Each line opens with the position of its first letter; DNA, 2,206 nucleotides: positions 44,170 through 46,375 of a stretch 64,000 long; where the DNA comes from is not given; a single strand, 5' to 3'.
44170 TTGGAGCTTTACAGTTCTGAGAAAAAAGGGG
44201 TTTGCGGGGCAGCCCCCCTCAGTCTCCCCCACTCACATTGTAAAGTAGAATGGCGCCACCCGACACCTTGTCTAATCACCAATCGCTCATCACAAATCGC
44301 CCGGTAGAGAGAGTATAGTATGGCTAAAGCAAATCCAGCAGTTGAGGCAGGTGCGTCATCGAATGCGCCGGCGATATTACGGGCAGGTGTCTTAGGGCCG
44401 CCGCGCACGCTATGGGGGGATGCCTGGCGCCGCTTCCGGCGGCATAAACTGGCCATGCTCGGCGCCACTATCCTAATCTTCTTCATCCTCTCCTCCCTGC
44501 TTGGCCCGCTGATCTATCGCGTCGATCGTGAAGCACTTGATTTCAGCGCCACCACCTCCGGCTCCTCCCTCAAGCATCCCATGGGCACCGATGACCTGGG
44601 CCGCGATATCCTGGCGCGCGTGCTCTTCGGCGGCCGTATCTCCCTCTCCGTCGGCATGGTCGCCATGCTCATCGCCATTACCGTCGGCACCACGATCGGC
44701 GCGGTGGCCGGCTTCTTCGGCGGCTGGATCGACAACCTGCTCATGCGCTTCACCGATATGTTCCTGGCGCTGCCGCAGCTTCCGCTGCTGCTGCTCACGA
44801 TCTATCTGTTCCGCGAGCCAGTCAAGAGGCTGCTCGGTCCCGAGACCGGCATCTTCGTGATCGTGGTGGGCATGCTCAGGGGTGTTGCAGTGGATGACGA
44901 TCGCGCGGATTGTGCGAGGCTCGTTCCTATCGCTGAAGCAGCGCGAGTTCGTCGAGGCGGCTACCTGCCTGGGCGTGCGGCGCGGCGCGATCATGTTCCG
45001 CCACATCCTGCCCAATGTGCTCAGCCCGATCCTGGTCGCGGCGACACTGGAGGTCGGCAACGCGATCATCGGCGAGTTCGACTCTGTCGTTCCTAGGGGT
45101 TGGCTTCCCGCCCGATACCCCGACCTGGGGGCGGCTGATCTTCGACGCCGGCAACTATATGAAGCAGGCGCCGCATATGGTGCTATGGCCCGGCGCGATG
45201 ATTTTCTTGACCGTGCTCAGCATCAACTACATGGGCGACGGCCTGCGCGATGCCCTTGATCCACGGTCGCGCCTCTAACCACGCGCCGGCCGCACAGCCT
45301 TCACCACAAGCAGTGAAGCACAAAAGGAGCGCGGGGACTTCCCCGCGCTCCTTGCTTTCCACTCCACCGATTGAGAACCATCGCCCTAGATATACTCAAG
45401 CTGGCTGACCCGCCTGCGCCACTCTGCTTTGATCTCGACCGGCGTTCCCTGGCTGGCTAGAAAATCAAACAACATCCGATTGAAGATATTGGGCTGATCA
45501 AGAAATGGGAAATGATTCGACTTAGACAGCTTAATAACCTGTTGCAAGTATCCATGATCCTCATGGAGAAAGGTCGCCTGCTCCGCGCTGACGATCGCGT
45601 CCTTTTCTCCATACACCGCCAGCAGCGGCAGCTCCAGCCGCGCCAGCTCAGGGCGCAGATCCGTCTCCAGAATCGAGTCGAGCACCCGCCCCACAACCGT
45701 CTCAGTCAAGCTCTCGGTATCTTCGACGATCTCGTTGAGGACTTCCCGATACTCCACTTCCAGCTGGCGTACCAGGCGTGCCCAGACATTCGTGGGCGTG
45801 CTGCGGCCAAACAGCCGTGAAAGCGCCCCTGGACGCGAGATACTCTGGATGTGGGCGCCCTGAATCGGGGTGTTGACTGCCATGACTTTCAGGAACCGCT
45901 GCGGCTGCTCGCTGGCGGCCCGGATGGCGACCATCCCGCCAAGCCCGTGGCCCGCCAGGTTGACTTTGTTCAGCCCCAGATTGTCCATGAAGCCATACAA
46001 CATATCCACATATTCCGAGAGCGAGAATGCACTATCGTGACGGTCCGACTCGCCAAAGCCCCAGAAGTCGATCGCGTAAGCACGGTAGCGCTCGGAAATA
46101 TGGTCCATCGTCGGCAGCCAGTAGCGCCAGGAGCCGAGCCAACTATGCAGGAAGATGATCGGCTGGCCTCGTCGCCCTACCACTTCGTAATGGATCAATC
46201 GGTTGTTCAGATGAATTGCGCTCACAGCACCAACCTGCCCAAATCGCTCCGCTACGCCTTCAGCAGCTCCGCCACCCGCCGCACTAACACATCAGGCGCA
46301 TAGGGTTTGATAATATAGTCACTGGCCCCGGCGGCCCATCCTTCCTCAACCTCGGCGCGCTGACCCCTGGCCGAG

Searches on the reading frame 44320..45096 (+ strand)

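Call 6: search_protein_families(library=pfam, proteins=[window:44320-45096:+], max_evalue=0.01)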
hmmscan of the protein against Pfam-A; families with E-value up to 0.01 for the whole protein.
window:44320-45096:+ (258 aa): 2 families
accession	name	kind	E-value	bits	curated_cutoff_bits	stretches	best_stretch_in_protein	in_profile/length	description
PF12911.12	OppC_N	-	9.3e-16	57.9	23.9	1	30-73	1-44/53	N-terminal TM domain of oligopeptide transport permease C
PF00528.27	BPD_transp_1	-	3.2e-05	24.2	26.4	1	123-181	1-56/184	Binding-protein-dependent transport system inner membrane component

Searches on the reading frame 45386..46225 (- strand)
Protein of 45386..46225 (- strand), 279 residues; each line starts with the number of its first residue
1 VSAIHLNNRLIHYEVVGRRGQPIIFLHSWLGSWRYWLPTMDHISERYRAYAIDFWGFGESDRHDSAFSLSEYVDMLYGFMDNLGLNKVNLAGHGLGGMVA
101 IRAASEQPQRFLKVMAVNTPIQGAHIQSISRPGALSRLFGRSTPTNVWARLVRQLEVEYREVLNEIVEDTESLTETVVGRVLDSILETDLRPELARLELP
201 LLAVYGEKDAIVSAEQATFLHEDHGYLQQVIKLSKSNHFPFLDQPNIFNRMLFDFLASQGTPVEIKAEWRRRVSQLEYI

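Call 6: search_protein_families(library=pfam, proteins=[window:45386-46225:-], max_evalue=0.01)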
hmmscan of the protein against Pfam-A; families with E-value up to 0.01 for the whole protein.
window:45386-46225:- (279 aa): 4 families
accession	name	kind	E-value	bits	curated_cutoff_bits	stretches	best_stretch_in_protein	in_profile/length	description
PF00561.26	Abhydrolase_1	-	6.1e-23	82.2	25.8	1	22-244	2-244/245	alpha/beta hydrolase fold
PF12697.13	Abhydrolase_6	-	8.8e-16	59.7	26.3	1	23-245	1-211/217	Alpha/beta hydrolase family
PF12146.15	Hydrolase_4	-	4.8e-14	52.7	27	1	47-225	32-218/239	Serine aminopeptidase, S33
PF00756.26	Esterase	-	0.0048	17.1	22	1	88-118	117-147/251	Putative esterase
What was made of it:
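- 45386..46225 (-): Alpha/beta-hydrolase-fold pseudoenzyme: Gly at the nucleophile (GHGLGG), Asp and His retained, and a conserved C-terminal tail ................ Pfam Abhydrolase_1 82 bits (call 6).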

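Call 34: search_solved_structures(query=window:45386-46225:-, max_evalue=0.001, show_alignments=2)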
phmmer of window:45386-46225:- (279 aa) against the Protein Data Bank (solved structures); distinct sequences matched with E-value up to 0.001: 309 (the best 60 are shown).
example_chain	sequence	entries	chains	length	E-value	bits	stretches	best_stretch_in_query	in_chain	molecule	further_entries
8ynw_A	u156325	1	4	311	7.3e-16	61.6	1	7-117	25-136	Poly(3-hydroxybutyrate) depolymerase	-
8ynv_A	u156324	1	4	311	7.3e-16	61.6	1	7-117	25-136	poly(3-hydroxybutyrate) depolymerase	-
6y9g_A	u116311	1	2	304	8.1e-15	58.2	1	10-114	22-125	Ancestral haloalkane dehalogenase AncHLD5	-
7clz_A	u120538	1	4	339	1.1e-14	57.8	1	11-136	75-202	Putative hydrolase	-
8hgu_A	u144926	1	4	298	1.1e-14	57.8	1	7-121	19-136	Alpha/beta hydrolase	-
6kxr_A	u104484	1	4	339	1.2e-14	57.7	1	11-136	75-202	Putative hydrolase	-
6kxh_A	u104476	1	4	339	1.3e-14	57.6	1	11-136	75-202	Putative hydrolase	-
5egn_A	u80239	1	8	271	1.5e-14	57.3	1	10-115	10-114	Esterase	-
2d0d_A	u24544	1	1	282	2.6e-14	56.5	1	10-263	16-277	2-hydroxy-6-oxo-7-methylocta-2,4-dienoate hydrolase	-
1iun_A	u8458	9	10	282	4.3e-14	55.8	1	10-263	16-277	meta-Cleavage product hydrolase | 2-hydroxy-6-oxo-7-methylocta-2,4-dienoate hydrolase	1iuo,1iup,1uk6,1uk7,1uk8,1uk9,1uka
7jqy_A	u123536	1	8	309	4.6e-14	55.7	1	7-134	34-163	Cif-like 1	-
7jqx_A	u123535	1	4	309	6.1e-14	55.3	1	7-134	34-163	Cif-like 1 wild-type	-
3ia2_A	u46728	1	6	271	6.3e-14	55.3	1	19-103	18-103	Arylesterase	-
1va4_A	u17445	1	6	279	6.4e-14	55.2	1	19-103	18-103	Arylesterase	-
8pi1_A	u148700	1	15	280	6.7e-14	55.2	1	19-103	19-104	Arylesterase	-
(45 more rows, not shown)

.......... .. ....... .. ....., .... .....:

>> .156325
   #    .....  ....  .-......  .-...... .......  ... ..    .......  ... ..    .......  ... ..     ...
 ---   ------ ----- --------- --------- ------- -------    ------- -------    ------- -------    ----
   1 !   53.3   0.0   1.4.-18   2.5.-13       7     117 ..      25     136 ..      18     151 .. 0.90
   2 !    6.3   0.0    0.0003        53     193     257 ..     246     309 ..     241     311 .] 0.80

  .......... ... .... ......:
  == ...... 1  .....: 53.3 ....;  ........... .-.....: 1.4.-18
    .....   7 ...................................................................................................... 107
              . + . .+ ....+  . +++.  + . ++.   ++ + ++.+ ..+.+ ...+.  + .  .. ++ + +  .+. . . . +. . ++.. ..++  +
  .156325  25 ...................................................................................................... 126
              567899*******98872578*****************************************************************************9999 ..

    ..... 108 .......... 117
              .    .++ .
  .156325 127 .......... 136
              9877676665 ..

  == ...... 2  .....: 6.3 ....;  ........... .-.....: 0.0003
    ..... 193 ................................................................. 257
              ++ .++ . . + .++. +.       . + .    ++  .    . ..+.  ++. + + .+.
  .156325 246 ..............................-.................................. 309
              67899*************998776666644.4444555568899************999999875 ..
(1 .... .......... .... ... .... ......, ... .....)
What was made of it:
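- Closest known: Non-catalytic or signalling alpha/beta-hydrolase-fold proteins. Same: KAI2-like proteins appear among full-length PDB matches (E about 1e-12; call 34).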

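Call 35: search_protein_families(library=ncbifam, proteins=[window:45386-46225:-], max_evalue=0.01)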
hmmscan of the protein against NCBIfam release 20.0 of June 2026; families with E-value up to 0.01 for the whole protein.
window:45386-46225:- (279 aa): 27 families (the best 25 are shown)
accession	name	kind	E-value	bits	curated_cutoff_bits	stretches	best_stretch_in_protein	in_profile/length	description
NF011457.0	PRK14875.1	equivalog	2.5e-28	99.1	307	1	4-257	115-370/372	acetoin dehydrogenase dihydrolipoyllysine-residue acetyltransferase subunit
NF050089.1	i_nPHAscl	equivalog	1.6e-26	93.1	300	2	7-118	5-116/288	intracellular short-chain-length polyhydroxyalkanoate depolymerase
NF051488.1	bifunc_PcaDC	exception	8.3e-24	84.4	390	1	11-273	2-269/375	bifunctional 3-oxoadipate enol-lactonase/4-carboxymuconolactone decarboxylase PcaDC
TIGR02427.1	protocat_pcaD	equivalog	1.1e-22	80.7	255.85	1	11-256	2-250/251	3-oxoadipate enol-lactonase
TIGR01738.1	bioH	equivalog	4.6e-21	75.6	206.95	2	175-255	165-244/245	pimeloyl-ACP methyl ester esterase BioH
NF002938.0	PRK03592.1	equivalog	1.1e-20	74.2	241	1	3-130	14-140/298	haloalkane dehalogenase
NF002043.0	PRK00870.1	subfamily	7.1e-17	61.8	265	1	12-124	37-153/302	haloalkane dehalogenase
TIGR03611.1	RutD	equivalog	3.7e-16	59.3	238.5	1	12-119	2-113/258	pyrimidine utilization protein D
NF045632.1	hydroxlase_HsaD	equivalog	1e-13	50.9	400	1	8-256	21-288/290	4,5:9,10-diseco-3-hydroxy-5,9,17-trioxoandrosta-1(10),2-diene-4-oate hydrolase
TIGR03695.1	menH_SHCHC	equivalog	2.5e-13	50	208.55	1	21-118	3-103/252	2-succinyl-6-hydroxy-2,4-cyclohexadiene-1-carboxylate synthase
NF058580.1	lipase_V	equivalog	1.6e-11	44.3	300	1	11-103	15-107/230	EstV family lipase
NF051487.1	bifunc_PcaCD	exception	9.4e-11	41.4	430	1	19-257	171-412/413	bifunctional 4-carboxymuconolactone decarboxylase/3-oxoadipate enol-lactonase PcaCD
NF007674.0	PRK10349.1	equivalog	4.5e-10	39.6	449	2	182-253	180-250/256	pimeloyl-ACP methyl ester esterase BioH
NF045945.1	ProImpepLactob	equivalog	1.6e-09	37.7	400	1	12-117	16-128/293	proline iminopeptidase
NF002873.0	PRK03204.1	equivalog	2.7e-09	36.8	466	1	11-121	26-136/286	haloalkane dehalogenase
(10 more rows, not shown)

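Call 46: find_homologous_proteins(query=window:45386-46225:-, max_evalue=1e-20)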
Query window:45386-46225:- (279 aa): 640 proteins with E <= 1e-20 among 1731 candidates; the best 120 are listed.
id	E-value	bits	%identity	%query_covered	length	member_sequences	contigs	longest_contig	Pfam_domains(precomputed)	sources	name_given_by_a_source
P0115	1.4e-181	620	98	100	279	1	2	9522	PF12697.14,PF00561.27,PF12146.16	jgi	jgi:pimeloyl-ACP methyl ester carboxylesterase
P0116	1.8e-177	606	96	100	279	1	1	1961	PF12697.14,PF00561.27,PF12146.16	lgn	-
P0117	2.8e-176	603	94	100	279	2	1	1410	PF12697.14,PF00561.27,PF12146.16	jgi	jgi:pimeloyl-ACP methyl ester carboxylesterase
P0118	1.1e-166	571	89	100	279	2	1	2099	PF12697.14,PF00561.27,PF12146.16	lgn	-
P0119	2.4e-155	534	82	100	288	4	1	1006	PF12697.14,PF00561.27,PF12146.16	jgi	jgi:pimeloyl-ACP methyl ester carboxylesterase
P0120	4.9e-155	533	82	100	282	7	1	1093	PF12697.14,PF00561.27,PF12146.16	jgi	jgi:pimeloyl-ACP methyl ester carboxylesterase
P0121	9.0e-155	532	80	100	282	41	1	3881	PF12697.14,PF00561.27,PF12146.16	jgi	jgi:pimeloyl-ACP methyl ester carboxylesterase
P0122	1.6e-153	528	80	100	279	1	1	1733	PF12697.14,PF00561.27,PF12146.16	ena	-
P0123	2.3e-151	521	78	100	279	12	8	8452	PF12697.14,PF00561.27,PF12146.16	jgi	jgi:pimeloyl-ACP methyl ester carboxylesterase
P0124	4.3e-150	517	78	100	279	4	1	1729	PF12697.14,PF00561.27,PF12146.16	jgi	-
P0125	1.4e-149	515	79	100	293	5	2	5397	PF12697.14,PF00561.27,PF12146.16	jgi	-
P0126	9.2e-149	512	79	100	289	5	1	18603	PF12697.14,PF00561.27,PF12146.16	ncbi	-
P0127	4.0e-148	510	79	100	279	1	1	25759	PF12697.14,PF00561.27,PF12146.16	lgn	-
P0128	2.7e-147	508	79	100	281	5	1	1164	PF12697.14,PF00561.27,PF12146.16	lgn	-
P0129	1.5e-145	502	76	100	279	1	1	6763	PF12697.14,PF00561.27,PF12146.16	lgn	-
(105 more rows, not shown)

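Call 48: find_encoding_contigs(protein=P0115, flank=10000, max_places=3)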
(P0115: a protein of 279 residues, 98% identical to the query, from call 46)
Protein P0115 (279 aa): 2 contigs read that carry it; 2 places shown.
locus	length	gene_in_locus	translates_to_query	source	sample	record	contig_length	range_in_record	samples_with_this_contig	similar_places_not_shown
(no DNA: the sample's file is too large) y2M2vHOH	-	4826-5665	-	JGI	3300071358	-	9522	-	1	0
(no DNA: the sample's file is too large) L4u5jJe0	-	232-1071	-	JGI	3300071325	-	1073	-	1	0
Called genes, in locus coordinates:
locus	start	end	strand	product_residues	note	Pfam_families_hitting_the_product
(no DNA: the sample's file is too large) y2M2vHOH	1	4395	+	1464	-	PF01590:GAF, PF13185:GAF_2, PF13492:GAF_3, PF01590:GAF, PF13185:GAF_2, PF13492:GAF_3, PF01590:GAF, PF13185:GAF_2, +14 more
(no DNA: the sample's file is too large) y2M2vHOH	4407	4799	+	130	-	PF00072:Response_reg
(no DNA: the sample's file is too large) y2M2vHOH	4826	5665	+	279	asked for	PF00561:Abhydrolase_1, PF12697:Abhydrolase_6, PF12146:Hydrolase_4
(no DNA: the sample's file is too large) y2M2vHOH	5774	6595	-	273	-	PF00528:BPD_transp_1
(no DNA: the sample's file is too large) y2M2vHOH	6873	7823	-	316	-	PF19300:BPD_transp_1_N, PF00528:BPD_transp_1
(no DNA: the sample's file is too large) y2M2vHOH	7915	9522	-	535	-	?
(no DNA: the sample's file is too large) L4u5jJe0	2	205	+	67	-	PF00072:Response_reg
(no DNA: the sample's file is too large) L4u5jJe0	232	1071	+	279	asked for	PF00561:Abhydrolase_1, PF12697:Abhydrolase_6, PF12146:Hydrolase_4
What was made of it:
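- Tried and rejected: The nearest relative is a JGI metagenome contig whose hydrolase-like protein is 98% identical (calls 46, 48).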

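Call 90: search_protein_representatives(protein=window:45386-46225:-)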
Query: 279 residues. Proteins with E-value up to 0.001 (for the whole library): 46544; up to 1e-10: 4597; up to 1e-30: 118. The best 150 are listed.
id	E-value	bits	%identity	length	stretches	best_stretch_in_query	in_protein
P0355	7.8e-108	376.4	62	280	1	1-279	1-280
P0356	1.4e-76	273.9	48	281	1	1-279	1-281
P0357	5.0e-72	259.0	45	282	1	1-279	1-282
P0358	2.6e-71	256.6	47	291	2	6-215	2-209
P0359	1.1e-60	221.8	43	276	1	1-279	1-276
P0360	1.5e-57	211.5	67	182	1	1-143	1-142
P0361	6.2e-56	206.2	42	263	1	1-256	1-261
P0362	8.5e-56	205.8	53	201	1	86-278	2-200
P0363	9.1e-56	205.7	44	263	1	1-272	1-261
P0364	2.6e-55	204.2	39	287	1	1-262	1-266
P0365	1.8e-53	198.1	38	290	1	10-279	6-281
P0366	4.2e-53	196.9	40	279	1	1-274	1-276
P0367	2.9e-51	190.9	37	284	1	1-273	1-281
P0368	2.3e-49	184.6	41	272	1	1-273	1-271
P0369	7.1e-49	183.0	40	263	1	1-273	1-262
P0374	1.0e-46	176.0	39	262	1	1-273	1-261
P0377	1.2e-45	172.5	46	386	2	1-121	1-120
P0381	1.2e-44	169.2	40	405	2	1-122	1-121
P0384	1.2e-43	165.9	38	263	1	1-273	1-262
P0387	1.7e-43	165.4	37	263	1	1-273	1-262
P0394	1.2e-42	162.6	39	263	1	1-273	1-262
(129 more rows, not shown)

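Call 93: list_cluster_members(proteins=[P0356, P0357, P0359, P0363, P0374, P0384, P0387, P0394, P0377, P0381])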
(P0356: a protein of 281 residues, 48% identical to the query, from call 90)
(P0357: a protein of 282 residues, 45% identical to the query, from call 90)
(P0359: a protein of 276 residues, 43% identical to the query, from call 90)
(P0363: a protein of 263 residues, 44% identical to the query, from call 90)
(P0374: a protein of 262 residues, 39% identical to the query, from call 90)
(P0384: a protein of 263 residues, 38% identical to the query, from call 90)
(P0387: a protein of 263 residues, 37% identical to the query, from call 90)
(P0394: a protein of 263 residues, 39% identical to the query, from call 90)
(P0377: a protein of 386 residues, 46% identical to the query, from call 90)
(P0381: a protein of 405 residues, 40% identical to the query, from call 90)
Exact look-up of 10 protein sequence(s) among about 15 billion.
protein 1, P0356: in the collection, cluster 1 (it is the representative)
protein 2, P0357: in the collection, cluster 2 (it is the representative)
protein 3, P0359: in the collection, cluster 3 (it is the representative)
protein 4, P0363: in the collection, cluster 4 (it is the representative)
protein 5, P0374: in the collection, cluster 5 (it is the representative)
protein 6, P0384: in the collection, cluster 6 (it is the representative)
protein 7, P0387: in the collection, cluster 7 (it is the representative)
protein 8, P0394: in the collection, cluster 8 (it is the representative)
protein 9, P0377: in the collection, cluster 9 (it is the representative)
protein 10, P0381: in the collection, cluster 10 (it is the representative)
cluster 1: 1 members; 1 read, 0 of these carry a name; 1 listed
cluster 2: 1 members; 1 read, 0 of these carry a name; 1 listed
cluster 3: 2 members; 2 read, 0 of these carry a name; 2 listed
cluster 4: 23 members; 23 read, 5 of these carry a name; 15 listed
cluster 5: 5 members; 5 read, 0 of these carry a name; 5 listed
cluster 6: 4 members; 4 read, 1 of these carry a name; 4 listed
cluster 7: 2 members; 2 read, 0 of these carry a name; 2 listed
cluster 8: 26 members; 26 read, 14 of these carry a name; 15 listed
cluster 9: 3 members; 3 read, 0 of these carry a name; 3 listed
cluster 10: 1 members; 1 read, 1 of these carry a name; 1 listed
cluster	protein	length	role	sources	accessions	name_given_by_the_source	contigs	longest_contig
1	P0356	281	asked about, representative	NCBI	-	-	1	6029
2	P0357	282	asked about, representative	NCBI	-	-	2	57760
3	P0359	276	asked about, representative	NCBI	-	-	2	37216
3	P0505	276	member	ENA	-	-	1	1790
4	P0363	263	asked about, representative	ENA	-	-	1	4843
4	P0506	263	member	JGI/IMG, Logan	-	pimeloyl-ACP methyl ester carboxylesterase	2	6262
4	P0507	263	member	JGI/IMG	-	pimeloyl-ACP methyl ester carboxylesterase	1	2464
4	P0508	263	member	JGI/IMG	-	pimeloyl-ACP methyl ester carboxylesterase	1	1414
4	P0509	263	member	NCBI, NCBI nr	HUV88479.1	MAG TPA: alpha/beta fold hydrolase [Anaerolineae bacterium] | alpha/beta fold hydrolase [Anaerolineae bacterium]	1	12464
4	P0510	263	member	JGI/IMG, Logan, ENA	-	pimeloyl-ACP methyl ester carboxylesterase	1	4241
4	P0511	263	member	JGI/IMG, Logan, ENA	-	-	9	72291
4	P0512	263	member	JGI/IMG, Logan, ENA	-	-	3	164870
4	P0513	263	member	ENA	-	-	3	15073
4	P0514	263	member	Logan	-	-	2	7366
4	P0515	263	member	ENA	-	-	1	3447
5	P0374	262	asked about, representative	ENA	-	-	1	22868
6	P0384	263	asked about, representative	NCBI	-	-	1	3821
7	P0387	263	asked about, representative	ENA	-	-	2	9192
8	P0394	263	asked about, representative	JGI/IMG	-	pimeloyl-ACP methyl ester carboxylesterase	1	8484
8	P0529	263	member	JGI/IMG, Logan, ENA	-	pimeloyl-ACP methyl ester carboxylesterase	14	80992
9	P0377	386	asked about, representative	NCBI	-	-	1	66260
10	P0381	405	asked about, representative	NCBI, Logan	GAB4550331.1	MAG: hypothetical protein OHK0023_16100 [Anaerolineae bacterium]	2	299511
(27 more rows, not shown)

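Call 94: find_encoding_contigs(protein=P0381, flank=10000, max_places=1)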
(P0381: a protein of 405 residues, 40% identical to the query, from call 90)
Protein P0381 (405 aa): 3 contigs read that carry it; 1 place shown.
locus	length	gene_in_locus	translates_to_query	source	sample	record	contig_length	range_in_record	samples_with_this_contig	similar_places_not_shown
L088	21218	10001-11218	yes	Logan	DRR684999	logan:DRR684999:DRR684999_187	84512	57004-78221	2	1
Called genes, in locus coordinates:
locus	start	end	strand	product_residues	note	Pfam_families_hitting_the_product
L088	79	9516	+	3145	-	PF01590:GAF, PF13185:GAF_2, PF13185:GAF_2, PF01590:GAF, PF13185:GAF_2, PF01590:GAF, PF01590:GAF, PF13185:GAF_2, +28 more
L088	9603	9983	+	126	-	PF00072:Response_reg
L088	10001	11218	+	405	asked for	PF00561:Abhydrolase_1, PF12146:Hydrolase_4, PF12697:Abhydrolase_6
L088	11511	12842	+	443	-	PF01547:SBP_bac_1, PF13416:SBP_bac_8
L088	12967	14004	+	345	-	PF00528:BPD_transp_1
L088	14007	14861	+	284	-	PF00528:BPD_transp_1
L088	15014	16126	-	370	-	PF08331:QueG_DUF1730, PF13187:Fer4_9 (faint), PF13484:Fer4_16, PF13646:HEAT_2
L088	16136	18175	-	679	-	PF14344:DUF4397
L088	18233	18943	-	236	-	PF01209:Ubie_methyltran, PF13489:Methyltransf_23, PF08241:Methyltransf_11, PF08242:Methyltransf_12, PF13649:Methyltransf_25, PF13847:Methyltransf_31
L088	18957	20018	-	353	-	PF01476:LysM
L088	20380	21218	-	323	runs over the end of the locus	PF01073:3Beta_HSD, PF01370:Epimerase, PF04321:RmlD_sub_bind, PF05368:NmrA, PF13460:NAD_binding_10, PF16363:GDP_Man_Dehyd, PF07993:NAD_binding_4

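Call 95: find_encoding_contigs(protein=P0529, flank=10000, max_places=2)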
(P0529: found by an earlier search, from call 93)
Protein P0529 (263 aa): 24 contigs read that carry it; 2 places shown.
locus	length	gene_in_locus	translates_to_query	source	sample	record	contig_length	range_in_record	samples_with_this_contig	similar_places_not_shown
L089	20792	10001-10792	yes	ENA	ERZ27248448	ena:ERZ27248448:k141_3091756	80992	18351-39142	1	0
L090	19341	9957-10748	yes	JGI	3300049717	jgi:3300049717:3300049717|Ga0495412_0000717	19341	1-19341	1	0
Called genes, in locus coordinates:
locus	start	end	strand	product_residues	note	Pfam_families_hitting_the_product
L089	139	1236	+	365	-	PF01488:Shikimate_DH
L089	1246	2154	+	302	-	PF00072:Response_reg, PF00990:GGDEF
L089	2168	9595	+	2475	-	PF01590:GAF, PF13185:GAF_2, PF13185:GAF_2, PF01590:GAF, PF13185:GAF_2, PF01590:GAF, PF13185:GAF_2, PF01590:GAF, +22 more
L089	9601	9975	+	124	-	PF00072:Response_reg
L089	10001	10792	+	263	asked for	PF00561:Abhydrolase_1, PF12146:Hydrolase_4, PF12697:Abhydrolase_6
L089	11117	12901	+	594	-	PF00133:tRNA-synt_1, PF09334:tRNA-synt_1g, PF19303:Anticodon_3, PF08264:Anticodon_1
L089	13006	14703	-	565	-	PF12450:vWF_A, PF00092:VWA, PF13519:VWA_2, PF13768:VWA_3, PF12034:YfbK_C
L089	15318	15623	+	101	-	PF07366:SnoaL (weak), PF12680:SnoaL_2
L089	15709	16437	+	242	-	-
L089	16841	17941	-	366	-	PF01048:PNP_UDP_1, PF00903:Glyoxalase (weak)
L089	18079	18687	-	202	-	PF02464:CinA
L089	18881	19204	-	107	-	PF13828:DUF4190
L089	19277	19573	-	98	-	PF03795:YCII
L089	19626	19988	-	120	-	-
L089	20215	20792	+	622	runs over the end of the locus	PF01541:GIY-YIG, PF27096:UvrC_M, PF02151:UVR, PF22920:UvrC_RNaseH, PF08459:UvrC_RNaseH_dom, PF00633:HHH (faint), PF12826:HHH_2 (weak), PF14520:HHH_5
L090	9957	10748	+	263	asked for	PF00561:Abhydrolase_1, PF12146:Hydrolase_4, PF12697:Abhydrolase_6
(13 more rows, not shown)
